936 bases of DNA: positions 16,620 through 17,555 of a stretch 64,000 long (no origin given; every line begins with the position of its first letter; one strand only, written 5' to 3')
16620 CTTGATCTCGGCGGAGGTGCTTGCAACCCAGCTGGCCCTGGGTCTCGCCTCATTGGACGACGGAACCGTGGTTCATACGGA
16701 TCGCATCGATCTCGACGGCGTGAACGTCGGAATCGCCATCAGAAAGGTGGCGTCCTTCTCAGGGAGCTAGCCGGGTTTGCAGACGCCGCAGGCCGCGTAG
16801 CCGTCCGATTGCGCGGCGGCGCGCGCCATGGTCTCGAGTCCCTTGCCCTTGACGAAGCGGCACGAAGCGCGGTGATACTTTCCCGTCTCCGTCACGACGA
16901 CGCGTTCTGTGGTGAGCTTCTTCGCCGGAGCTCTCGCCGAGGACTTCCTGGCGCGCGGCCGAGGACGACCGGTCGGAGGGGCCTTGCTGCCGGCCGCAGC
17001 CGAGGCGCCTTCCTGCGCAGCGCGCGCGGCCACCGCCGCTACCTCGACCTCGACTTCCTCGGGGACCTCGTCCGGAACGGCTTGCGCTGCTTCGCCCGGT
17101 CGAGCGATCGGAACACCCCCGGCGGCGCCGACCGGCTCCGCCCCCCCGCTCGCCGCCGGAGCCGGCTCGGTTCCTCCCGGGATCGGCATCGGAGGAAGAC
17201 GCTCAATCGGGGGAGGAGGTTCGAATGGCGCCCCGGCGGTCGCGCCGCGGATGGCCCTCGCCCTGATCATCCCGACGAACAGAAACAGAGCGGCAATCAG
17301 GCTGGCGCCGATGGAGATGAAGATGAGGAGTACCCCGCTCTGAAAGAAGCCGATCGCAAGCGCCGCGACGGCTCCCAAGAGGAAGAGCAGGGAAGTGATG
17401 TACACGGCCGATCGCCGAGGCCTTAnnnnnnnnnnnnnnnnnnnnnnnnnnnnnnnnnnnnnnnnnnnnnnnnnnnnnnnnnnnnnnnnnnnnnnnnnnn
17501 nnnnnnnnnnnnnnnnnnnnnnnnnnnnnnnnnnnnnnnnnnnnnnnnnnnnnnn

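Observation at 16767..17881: Two paralogous membrane-anchored proteins with DNA-binding-like cytoplasmic tails inserted between ileS and divIVA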

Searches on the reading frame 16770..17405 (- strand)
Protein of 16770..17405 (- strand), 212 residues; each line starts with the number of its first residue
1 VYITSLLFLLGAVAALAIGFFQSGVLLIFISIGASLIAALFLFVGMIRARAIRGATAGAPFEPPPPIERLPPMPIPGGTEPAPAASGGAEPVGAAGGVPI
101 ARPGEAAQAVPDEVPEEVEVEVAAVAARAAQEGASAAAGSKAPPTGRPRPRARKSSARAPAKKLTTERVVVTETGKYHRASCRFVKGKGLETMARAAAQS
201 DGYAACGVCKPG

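Call 5: search_protein_families(library=pfam, proteins=[window:16770-17405:-], max_evalue=0.1)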
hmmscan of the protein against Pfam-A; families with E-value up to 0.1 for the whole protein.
window:16770-17405:- (212 aa): 1 family
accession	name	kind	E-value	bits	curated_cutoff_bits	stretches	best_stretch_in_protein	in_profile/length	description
PF19746.4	DUF6233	-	0.043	14.4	27.6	0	178-211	18-54/59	Family of unknown function (DUF6233)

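Call 6: find_homologous_proteins(query=window:16770-17405:-, max_evalue=0.001)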
Query window:16770-17405:- (212 aa): 33 proteins with E <= 0.001 among 8000 candidates.
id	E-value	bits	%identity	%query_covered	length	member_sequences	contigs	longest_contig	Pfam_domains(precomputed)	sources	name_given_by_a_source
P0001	8.1e-125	432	100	100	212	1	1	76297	-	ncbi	ncbi:MAG: hypothetical protein ACRDH6_09385 [Actinomycetota bacterium]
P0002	9.8e-68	246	61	100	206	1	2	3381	-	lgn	-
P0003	4.1e-36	143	45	100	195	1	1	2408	-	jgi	jgi:hypothetical protein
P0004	2.6e-35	140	45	100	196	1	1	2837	-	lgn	-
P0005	1.3e-24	105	36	100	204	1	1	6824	-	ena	-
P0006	1.7e-23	102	57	30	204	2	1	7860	PF07382.17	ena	-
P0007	3.2e-23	101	57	30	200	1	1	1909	PF07382.17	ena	-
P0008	8.5e-23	99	56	30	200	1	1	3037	PF07382.17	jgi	-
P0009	9.6e-23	99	37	100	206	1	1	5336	PF07382.17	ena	-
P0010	4.3e-22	97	57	32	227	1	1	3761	-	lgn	-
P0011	4.5e-22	97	34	92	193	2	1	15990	-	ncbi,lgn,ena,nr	ncbi:MAG TPA: hypothetical protein VM841_08770 [Actinomycetota bacterium]|nr:hypothetical protein [A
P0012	8.4e-19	86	49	30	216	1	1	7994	-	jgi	jgi:outer membrane biosynthesis protein TonB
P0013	1.1e-17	83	47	30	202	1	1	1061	-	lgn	-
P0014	3.0e-17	81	48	30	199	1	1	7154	PF07382.17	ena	-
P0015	3.6e-17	81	55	32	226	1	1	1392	PF07382.17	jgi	-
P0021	9.6e-14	70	48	20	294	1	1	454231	-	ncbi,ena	-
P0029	2.9e-10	59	48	25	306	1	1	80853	-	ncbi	-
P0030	1.5e-9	56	46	25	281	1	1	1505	PF19746.5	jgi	jgi:hypothetical protein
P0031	5.5e-8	51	50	20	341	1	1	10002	-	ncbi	-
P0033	3.9e-5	42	40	38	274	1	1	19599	-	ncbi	ncbi:MAG: hypothetical protein ABR575_00560 [Actinomycetota bacterium]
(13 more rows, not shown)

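Call 7: search_solved_structures(query=window:16770-17405:-, max_evalue=10, show_alignments=3)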
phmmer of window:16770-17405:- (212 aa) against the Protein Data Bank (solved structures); distinct sequences matched with E-value up to 10: 0.

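Call 9: search_protein_families(library=ncbifam, proteins=[window:16770-17405:-, P0021, P0029, P0006, P0033], max_evalue=1)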
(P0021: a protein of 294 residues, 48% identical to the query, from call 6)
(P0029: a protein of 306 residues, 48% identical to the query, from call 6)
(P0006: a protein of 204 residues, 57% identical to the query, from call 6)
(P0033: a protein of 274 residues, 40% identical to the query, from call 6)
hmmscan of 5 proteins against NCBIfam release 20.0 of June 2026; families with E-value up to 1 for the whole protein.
window:16770-17405:- (212 aa): 2 families
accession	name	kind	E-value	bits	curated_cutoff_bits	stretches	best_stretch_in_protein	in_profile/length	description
NF009611.0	PRK13108.1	equivalog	0.013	14.5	636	1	78-170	295-385/476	prolipoprotein diacylglyceryl transferase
TIGR01218.1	Gpos_tandem_5TM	subfamily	1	9.1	35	0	4-47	152-195/208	tandem five-TM protein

P0021 (294 aa): 2 families
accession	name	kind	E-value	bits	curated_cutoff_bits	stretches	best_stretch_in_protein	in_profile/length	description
NF011492.0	PRK14900.1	equivalog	0.018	12.9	1783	1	159-249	933-1023/1044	valine--tRNA ligase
NF010381.0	PRK13808.1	equivalog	0.055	12.9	426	1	141-244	207-310/335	adenylate kinase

P0029 (306 aa): 2 families
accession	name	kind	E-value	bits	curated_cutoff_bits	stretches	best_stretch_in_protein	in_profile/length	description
NF011531.0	PRK14971.1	equivalog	0.37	9.5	685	1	171-265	378-470/614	DNA polymerase III subunit gamma/tau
NF011492.0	PRK14900.1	equivalog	0.4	8.4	1783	1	152-257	922-1029/1044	valine--tRNA ligase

P0006 (204 aa): 5 families
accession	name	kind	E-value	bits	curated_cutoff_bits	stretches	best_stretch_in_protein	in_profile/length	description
NF011492.0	PRK14900.1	equivalog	1.1e-05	23.5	1783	1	98-154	967-1023/1044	valine--tRNA ligase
NF038052.1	histone_lik_HC2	exception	0.0061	16.8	135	1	87-153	59-122/201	histone H1-like DNA-binding protein Hc2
NF033761.1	gliding_GltJ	equivalog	0.025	13.7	450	1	36-152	386-508/671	adventurous gliding motility protein GltJ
NF051889.1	HistH1likeHctA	equivalog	0.039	14.6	100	1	103-153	51-101/121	histone H1-like protein HctA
NF046106.1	ResusProRpf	equivalog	0.94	9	180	1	108-157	152-201/258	resuscitation-promoting factor Rpf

P0033 (274 aa): 0 families

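Call 10: search_protein_families(library=pfam, proteins=[P0021, P0029, P0030, P0031, P0006, P0033, P0011], max_evalue=1)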
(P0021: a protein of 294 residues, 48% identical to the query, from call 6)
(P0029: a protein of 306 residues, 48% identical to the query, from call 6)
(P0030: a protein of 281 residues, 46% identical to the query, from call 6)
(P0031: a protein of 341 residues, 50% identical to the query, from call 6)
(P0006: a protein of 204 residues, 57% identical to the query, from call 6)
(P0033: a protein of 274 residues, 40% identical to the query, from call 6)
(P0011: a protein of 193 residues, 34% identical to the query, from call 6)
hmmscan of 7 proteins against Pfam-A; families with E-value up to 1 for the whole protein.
P0021 (294 aa): 2 families
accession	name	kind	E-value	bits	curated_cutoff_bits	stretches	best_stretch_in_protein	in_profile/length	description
PF02805.21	Ada_Zn_binding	-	0.02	15.3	23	0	277-294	47-64/65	Metal binding domain of Ada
PF19746.4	DUF6233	-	0.066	13.8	27.6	2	103-145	11-58/59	Family of unknown function (DUF6233)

P0029 (306 aa): 2 families
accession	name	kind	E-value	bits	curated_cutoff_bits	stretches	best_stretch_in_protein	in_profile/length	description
PF19746.4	DUF6233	-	2.3e-05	24.9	27.6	1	111-150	16-58/59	Family of unknown function (DUF6233)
PF02805.21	Ada_Zn_binding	-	0.00069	20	23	1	131-147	49-65/65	Metal binding domain of Ada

P0030 (281 aa): 2 families
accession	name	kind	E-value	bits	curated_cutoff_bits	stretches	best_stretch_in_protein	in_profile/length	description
PF19746.4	DUF6233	-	8.9e-07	29.4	27.6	2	108-146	17-58/59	Family of unknown function (DUF6233)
PF02805.21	Ada_Zn_binding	-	0.0014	19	23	1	126-143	48-65/65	Metal binding domain of Ada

P0031 (341 aa): 3 families
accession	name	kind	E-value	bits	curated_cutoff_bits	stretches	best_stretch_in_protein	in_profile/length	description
PF19746.4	DUF6233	-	8.1e-05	23.1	27.6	2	112-151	16-58/59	Family of unknown function (DUF6233)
PF02805.21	Ada_Zn_binding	-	0.0013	19.1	23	2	132-148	49-65/65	Metal binding domain of Ada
PF15754.10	SPESP1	-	0.11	12.2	27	1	166-205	124-162/322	Sperm equatorial segment protein 1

P0006 (204 aa): 2 families
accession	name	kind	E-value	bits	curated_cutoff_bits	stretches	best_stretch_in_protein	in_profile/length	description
PF07382.16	HC2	-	2.3e-07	31.5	40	1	82-179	75-166/194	Histone H1-like nucleoprotein HC2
PF13829.11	DUF4191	-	0.086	12.6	30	1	4-76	29-93/219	Domain of unknown function (DUF4191)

P0033 (274 aa): 1 family
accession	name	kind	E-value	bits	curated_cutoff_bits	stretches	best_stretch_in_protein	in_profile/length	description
PF22282.1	CydS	-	0.4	11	25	1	11-29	11-29/31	CydS-like protein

P0011 (193 aa): 3 families
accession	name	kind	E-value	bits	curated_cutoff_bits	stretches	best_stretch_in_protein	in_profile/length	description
PF07382.16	HC2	-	0.0011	19.5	40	1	115-150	13-110/194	Histone H1-like nucleoprotein HC2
PF20069.4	DUF6465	-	0.19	12.2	26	1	100-151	20-69/130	Family of unknown function (DUF6465)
PF11204.13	DUF2985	-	0.24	11.9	22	1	11-47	23-63/78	Protein of unknown function (DUF2985)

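Call 12: find_encoding_contigs(protein=P0021, flank=8000, max_places=3)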
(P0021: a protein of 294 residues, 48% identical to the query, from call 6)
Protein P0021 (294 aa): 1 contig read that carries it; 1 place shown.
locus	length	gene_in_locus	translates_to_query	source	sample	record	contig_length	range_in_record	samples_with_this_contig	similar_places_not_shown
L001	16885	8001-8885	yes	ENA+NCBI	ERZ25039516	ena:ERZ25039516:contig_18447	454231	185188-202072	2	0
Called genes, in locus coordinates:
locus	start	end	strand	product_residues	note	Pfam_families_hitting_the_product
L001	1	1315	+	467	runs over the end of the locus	PF01225:Mur_ligase, PF08245:Mur_ligase_M, PF02875:Mur_ligase_C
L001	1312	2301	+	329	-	PF01565:FAD_binding_4, PF02873:MurB_C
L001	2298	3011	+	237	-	PF08478:POTRA_1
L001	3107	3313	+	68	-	-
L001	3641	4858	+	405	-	PF00091:Tubulin, PF12327:FtsZ_C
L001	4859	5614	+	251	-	PF02578:Cu-oxidase_4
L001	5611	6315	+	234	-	PF01168:Ala_racemase_N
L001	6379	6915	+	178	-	PF04472:SepF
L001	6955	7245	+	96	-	PF02325:CCB3_YggT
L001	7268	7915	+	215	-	PF05103:DivIVA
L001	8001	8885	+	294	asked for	-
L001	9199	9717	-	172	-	-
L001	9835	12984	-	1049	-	PF00133:tRNA-synt_1, PF09334:tRNA-synt_1g (faint), PF08264:Anticodon_1, PF19302:DUF5915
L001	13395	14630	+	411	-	-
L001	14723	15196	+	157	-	PF01252:Peptidase_A8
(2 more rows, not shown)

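Call 13: find_encoding_contigs(protein=P0011, flank=8000, max_places=3)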
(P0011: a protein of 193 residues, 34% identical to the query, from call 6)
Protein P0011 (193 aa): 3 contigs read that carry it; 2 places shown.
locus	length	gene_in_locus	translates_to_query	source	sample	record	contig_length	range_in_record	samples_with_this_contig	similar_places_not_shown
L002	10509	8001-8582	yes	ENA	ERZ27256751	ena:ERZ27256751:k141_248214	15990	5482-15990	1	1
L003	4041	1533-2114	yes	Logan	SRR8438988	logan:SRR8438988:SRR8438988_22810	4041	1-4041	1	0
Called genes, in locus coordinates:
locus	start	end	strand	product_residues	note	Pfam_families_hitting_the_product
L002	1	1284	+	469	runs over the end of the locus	PF01225:Mur_ligase, PF21799:MurD-like_N (faint), PF08245:Mur_ligase_M, PF02875:Mur_ligase_C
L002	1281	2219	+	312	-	PF01565:FAD_binding_4, PF02873:MurB_C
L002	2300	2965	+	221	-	PF08478:POTRA_1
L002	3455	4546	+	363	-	PF00091:Tubulin, PF12327:FtsZ_C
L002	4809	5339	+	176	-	PF02578:Cu-oxidase_4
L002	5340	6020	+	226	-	PF01168:Ala_racemase_N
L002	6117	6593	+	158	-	PF04472:SepF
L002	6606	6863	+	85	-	PF02325:CCB3_YggT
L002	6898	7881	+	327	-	PF05103:DivIVA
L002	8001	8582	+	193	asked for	-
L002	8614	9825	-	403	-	PF02720:DUF222, PF01844:HNH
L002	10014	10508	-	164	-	PF19302:DUF5915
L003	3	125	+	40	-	?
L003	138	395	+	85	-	PF02325:CCB3_YggT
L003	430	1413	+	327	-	PF05103:DivIVA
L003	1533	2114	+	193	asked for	-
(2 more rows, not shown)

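Call 15: find_encoding_contigs(protein=P0029, flank=8000, max_places=2)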
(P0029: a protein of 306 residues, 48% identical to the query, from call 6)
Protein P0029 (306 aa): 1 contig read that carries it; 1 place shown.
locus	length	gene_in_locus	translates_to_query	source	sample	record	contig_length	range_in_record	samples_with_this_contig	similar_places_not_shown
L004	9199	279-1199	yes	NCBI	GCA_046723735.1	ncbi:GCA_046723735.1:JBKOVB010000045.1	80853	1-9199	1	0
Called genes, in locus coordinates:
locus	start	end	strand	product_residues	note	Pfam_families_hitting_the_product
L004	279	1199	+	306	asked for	-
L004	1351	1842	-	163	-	-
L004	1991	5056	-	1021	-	PF00133:tRNA-synt_1, PF09334:tRNA-synt_1g (faint), PF08264:Anticodon_1, PF19302:DUF5915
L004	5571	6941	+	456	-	-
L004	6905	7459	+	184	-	PF01252:Peptidase_A8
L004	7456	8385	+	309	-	PF00849:PseudoU_synth_2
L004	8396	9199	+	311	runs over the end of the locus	-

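Call 16: find_encoding_contigs(protein=P0033, flank=8000, max_places=2)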
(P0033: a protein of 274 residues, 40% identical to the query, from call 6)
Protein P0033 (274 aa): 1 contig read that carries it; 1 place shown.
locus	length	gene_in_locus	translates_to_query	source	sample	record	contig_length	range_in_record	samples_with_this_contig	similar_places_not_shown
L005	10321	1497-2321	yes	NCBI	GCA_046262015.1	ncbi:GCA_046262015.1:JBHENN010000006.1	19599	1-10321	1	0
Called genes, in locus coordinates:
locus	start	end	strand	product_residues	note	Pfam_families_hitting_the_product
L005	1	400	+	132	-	PF04472:SepF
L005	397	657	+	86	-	PF02325:CCB3_YggT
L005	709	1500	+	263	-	PF05103:DivIVA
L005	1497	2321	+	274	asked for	-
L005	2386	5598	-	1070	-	PF00133:tRNA-synt_1, PF09334:tRNA-synt_1g (faint), PF08264:Anticodon_1, PF19302:DUF5915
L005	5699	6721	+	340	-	PF07382:HC2, PF01258:zf-dskA_traR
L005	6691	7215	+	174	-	PF01252:Peptidase_A8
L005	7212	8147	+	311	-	PF01479:S4 (weak), PF00849:PseudoU_synth_2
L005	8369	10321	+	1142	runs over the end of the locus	PF02811:PHP, PF07733:DNA_pol3_alpha, PF17657:DNA_pol3_finger, PF14579:HHH_6, PF01336:tRNA_anti-codon (weak)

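Call 26: find_encoding_contigs(protein=P0002, flank=5000, max_places=3)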
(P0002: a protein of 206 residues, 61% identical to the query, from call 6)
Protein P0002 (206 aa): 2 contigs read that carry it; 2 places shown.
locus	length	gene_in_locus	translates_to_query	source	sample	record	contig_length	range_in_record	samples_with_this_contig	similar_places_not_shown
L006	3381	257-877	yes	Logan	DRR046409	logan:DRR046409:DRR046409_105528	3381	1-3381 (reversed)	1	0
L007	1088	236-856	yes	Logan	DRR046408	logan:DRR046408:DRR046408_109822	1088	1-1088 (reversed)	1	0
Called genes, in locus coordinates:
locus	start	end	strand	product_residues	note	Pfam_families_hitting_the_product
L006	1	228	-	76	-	?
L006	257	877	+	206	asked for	-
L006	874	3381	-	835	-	?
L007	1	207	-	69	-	?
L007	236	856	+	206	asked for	-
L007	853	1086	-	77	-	?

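Call 33: find_encoding_contigs(protein=P0004, flank=3000, max_places=2)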
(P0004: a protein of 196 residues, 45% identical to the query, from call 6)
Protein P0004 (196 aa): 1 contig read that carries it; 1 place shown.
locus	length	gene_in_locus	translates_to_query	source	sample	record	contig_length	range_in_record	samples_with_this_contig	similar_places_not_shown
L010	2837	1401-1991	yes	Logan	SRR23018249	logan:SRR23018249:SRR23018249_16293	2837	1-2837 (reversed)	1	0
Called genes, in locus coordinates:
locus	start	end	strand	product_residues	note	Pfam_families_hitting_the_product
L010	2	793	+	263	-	?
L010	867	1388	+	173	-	-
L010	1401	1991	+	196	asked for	-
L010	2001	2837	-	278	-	?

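Call 36: predict_structure(alignment_id=A2)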
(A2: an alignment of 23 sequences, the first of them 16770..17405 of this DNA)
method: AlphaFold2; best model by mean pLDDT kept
length: 212 residues; sequences in the alignment: 23
mean_pLDDT: 66.4   pTM: 0.28
mean pLDDT of the five models: 66.4, 65.5, 64.0, 64.0, 63.9
residues with pLDDT >= 90: 29; 70-90: 65; 50-70: 49; < 50: 69
segments of 3 or more residues with pLDDT < 50: 86-89, 95-109, 111-113, 116-127, 131-142, 146-163
pLDDT, mean of each block of 10 residues (from residue 1): 86 80 74 89 87 60 66 61 48 45 44 48 48 43 46 45 70 90 84 92 88 58
secondary structure, 60 per line:
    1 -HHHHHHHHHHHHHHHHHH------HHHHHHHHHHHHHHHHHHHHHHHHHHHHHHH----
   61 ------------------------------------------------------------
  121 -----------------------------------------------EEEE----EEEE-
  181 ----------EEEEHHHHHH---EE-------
elements in order: H2-19 H26-56 E168-171 E176-179 E191-194 H195-200

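Call 39: find_related_loci(query=A2, collection=genome_contigs, flank=6000)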
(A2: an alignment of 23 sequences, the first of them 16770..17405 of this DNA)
Query A2 (212 aa) in genome_contigs; peptide patterns used: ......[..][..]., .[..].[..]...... (x = any residue, [..] = any of these).
297 stretches matched a pattern; 141 encode a relative of the query (tblastn E <= 1e-3); the best 80 are kept; 80 distinct loci.
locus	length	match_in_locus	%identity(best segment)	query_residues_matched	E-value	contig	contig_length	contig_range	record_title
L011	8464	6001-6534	34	16-211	2e-21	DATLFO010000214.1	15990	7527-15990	MAG TPA_asm: Actinomycetota bacterium isolate SMAG_U13590 k141_86559, whole genome shotgun sequence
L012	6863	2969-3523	33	3-212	2e-21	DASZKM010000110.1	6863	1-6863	MAG TPA_asm: Actinomycetota bacterium isolate SMAG_U6655 k141_1318241, whole genome shotgun sequence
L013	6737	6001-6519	33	7-211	6e-18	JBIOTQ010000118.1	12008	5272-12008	MAG: Actinomycetota bacterium isolate MAG156 k127_3560008, whole genome shotgun sequence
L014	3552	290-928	29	5-211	2e-16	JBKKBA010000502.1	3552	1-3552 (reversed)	MAG: Actinomycetota bacterium isolate swi_bin.332 S1Ck127_18740098_flag_1_multi_7.0000_len_3552, whole genome shotgun se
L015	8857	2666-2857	55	1-63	8e-16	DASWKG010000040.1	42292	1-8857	MAG TPA_asm: Actinomycetota bacterium isolate SMAG_U2916 k141_801736, whole genome shotgun sequence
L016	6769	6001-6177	56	5-63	1e-15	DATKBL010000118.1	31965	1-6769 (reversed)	MAG TPA_asm: Actinomycetota bacterium isolate SMAG_U14419 k141_2698762, whole genome shotgun sequence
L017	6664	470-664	46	1-65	5e-15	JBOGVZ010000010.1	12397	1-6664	MAG: Actinomycetota bacterium isolate M3-S_metawrap_bin.41 k127_470783, whole genome shotgun sequence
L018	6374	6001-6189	46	1-63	6e-14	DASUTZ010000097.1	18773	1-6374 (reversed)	MAG TPA_asm: Actinomycetota bacterium isolate SMAG_U1776 k141_674430, whole genome shotgun sequence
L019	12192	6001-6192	48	1-64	8e-14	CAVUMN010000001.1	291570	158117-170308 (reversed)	MAG: uncultured Actinomycetes bacterium isolate MFD04212.bin.2.108 genome assembly, contig: contig_12258, whole genome s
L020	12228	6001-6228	45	140-211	1e-13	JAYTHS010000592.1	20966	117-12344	MAG: Frankiales bacterium isolate GFS_2557 GFS_2557_591, whole genome shotgun sequence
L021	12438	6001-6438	61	161-211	2e-12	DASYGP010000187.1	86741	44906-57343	MAG TPA_asm: Mycobacteriales bacterium isolate SMAG_U4216 k141_139082, whole genome shotgun sequence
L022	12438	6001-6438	27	1-211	1e-11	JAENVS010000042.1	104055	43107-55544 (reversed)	MAG: Frankiaceae bacterium isolate 3_4_m_bin13 c_000004347026, whole genome shotgun sequence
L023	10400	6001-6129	49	169-211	3e-11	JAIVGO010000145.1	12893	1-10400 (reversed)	MAG: Actinomycetota bacterium isolate MAG113 MTG113_1433, whole genome shotgun sequence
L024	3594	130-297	49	153-212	3e-11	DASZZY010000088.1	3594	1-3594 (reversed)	MAG TPA_asm: Actinomycetota bacterium isolate SMAG_U6658 k141_883561, whole genome shotgun sequence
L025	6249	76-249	48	155-211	5e-11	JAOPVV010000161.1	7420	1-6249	MAG: Frankiales bacterium isolate RYN_157 scaffold_1124680, whole genome shotgun sequence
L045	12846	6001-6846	27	22-211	2e-9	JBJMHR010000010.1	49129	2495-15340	MAG: Actinomycetes bacterium isolate H1_18_all_fractions_metab_conc_10_67_14 k255_2206525, whole genome shotgun sequence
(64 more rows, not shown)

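Call 40: fold_search(model_id=the predicted structure, library=pdb)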
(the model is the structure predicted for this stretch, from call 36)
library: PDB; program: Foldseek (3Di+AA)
matches with E <= 10: 2; with E <= 0.001: 0
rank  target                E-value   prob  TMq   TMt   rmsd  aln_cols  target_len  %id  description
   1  1u8b_A                3.9e-01  0.94  0.20  0.30   2.3        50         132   30  Crystal structure of the methylated N-ADA/DNA complex (released 2005-10-11)
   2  2rgx                  7.7e+00  0.04  0.12  0.12   5.5        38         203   16  Crystal Structure of Adenylate Kinase from Aquifex Aeolicus in complex with Ap5A (released 2007-12-18)
